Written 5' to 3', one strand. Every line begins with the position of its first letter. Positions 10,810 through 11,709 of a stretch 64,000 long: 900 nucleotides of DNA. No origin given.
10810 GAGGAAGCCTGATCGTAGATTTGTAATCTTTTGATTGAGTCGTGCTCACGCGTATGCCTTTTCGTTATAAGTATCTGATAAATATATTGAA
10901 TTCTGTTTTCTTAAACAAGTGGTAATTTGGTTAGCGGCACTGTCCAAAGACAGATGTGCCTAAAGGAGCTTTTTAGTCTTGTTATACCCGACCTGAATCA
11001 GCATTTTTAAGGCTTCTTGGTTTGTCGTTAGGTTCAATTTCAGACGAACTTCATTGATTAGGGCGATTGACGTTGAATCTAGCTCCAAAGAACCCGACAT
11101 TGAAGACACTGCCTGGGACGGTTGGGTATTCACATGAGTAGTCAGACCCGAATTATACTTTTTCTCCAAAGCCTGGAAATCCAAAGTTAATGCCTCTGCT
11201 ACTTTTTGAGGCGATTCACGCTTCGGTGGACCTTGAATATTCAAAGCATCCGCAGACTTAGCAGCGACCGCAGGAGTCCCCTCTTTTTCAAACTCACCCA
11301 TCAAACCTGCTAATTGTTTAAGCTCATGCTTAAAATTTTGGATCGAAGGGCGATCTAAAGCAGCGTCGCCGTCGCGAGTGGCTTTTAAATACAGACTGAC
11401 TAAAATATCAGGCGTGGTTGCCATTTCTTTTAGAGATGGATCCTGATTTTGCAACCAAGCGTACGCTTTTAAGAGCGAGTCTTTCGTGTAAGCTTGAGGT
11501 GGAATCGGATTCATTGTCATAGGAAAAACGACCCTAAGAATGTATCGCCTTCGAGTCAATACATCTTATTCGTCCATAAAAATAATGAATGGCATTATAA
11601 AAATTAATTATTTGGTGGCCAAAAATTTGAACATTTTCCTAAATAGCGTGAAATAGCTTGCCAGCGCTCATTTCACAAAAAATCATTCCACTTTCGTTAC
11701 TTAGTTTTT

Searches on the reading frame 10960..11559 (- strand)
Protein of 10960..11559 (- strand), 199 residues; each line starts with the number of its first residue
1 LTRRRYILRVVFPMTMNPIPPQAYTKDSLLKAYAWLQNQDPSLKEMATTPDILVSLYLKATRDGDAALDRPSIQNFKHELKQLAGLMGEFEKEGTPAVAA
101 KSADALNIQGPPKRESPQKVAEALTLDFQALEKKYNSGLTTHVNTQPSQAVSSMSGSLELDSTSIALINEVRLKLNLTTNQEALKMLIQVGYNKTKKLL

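Call 27: search_protein_families(library=pfam, proteins=[window:10960-11559:-], max_evalue=1)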
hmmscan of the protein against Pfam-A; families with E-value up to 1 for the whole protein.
window:10960-11559:- (199 aa): 1 family
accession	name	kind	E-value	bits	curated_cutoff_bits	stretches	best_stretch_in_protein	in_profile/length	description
PF23745.1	ANK_LRRK2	-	0.079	13.3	27.5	1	113-167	72-125/130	LRRK2 ANK repeat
